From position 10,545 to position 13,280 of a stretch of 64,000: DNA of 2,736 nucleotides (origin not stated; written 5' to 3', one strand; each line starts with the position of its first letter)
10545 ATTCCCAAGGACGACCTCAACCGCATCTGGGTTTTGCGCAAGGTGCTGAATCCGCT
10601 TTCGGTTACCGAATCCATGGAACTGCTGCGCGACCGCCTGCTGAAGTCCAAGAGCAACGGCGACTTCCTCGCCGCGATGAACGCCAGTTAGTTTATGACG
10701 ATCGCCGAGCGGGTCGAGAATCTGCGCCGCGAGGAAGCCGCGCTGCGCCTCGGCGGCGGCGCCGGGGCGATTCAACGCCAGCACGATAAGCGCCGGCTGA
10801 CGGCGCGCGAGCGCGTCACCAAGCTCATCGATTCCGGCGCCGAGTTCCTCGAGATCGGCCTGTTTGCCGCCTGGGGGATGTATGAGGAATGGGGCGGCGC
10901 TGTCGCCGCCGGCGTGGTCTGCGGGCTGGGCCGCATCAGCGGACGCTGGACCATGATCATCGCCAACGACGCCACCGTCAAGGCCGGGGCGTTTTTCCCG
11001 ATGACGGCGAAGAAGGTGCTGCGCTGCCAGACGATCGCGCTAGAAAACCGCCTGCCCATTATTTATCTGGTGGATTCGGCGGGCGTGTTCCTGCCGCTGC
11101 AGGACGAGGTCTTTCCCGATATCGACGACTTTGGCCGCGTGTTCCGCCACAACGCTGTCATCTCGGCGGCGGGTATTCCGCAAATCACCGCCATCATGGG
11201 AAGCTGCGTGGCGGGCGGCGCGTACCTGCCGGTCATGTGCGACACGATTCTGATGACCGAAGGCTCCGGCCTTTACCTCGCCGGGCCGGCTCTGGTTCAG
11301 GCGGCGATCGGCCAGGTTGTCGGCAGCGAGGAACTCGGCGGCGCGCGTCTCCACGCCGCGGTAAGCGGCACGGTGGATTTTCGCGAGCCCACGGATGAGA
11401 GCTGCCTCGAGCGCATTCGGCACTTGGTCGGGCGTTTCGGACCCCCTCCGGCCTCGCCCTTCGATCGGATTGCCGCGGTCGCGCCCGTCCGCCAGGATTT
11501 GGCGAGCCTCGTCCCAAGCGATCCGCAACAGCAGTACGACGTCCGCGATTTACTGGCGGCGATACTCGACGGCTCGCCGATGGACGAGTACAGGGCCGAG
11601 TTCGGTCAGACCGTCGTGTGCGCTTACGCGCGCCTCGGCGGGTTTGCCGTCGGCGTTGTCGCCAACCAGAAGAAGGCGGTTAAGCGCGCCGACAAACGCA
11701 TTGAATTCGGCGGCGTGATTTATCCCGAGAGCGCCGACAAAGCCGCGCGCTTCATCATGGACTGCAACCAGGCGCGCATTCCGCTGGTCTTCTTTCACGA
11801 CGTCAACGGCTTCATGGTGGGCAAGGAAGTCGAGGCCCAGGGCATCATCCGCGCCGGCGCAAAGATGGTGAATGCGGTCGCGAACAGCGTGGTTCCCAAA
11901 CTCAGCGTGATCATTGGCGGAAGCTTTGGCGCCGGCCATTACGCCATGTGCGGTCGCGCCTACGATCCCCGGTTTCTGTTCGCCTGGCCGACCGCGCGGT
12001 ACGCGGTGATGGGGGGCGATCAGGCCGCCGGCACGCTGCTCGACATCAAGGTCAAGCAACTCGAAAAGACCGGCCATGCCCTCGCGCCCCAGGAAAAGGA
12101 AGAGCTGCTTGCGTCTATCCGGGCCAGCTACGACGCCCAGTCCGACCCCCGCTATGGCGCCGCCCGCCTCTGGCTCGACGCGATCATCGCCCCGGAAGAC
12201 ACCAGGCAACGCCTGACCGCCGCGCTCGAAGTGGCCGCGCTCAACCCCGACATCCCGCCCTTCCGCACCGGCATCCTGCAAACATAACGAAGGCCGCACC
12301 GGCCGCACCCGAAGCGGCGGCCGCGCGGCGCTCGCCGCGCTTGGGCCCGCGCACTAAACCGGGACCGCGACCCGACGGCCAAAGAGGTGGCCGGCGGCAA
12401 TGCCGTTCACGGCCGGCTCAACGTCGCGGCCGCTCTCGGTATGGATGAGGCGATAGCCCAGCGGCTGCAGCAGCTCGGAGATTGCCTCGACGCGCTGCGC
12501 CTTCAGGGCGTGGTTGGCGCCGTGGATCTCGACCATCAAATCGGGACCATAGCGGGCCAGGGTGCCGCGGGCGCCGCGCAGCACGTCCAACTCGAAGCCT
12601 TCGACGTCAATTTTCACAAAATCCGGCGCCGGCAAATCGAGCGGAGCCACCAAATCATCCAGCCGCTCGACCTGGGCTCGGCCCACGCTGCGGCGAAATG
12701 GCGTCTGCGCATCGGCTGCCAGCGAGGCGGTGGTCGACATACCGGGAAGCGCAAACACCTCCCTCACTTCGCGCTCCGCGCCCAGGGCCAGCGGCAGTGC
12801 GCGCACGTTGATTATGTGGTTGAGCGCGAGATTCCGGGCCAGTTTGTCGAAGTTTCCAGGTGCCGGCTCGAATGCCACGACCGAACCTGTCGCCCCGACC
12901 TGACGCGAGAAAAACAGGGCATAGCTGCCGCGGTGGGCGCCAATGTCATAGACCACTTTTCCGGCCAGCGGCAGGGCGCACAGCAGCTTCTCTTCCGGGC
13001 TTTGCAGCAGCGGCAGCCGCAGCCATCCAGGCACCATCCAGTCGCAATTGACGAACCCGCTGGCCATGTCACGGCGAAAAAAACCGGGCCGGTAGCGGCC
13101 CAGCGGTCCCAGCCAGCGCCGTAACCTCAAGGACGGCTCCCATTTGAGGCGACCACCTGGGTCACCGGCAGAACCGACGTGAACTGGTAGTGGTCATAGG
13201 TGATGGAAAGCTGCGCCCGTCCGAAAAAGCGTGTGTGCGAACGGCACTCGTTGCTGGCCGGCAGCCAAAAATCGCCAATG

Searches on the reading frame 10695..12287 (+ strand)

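Call 40: search_protein_families(library=pfam, proteins=[window:10695-12287:+], max_evalue=0.001)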
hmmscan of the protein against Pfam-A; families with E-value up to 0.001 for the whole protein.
window:10695-12287:+ (530 aa): 3 families
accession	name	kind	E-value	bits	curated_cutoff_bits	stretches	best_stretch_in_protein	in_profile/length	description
PF01039.27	Carboxyl_trans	-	4.1e-136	454.9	22.3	1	28-518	1-482/493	Carboxyl transferase domain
PF03255.19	ACCA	-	1.9e-15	57.3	23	2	305-413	92-201/310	Acetyl co-enzyme A carboxylase carboxyltransferase-like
PF06833.16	MdcE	-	3.4e-06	27.4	32.7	0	359-464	25-129/196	Malonate decarboxylase gamma subunit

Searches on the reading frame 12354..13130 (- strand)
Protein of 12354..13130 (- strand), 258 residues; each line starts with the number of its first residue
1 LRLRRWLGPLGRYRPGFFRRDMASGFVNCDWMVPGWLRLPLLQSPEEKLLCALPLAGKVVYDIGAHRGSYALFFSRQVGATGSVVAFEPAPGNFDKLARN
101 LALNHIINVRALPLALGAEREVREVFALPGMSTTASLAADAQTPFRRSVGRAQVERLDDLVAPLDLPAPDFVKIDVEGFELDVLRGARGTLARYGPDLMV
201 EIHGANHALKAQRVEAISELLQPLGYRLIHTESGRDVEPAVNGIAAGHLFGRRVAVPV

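Call 40: search_protein_families(library=pfam, proteins=[window:12354-13130:-], max_evalue=0.001)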
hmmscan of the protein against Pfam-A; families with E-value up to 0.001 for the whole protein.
window:12354-13130:- (258 aa): 1 family
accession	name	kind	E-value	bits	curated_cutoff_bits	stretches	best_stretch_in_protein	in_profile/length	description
PF05050.19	Methyltransf_21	-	4.8e-24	85.8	22.7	1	62-228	1-173/173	Methyltransferase FkbM domain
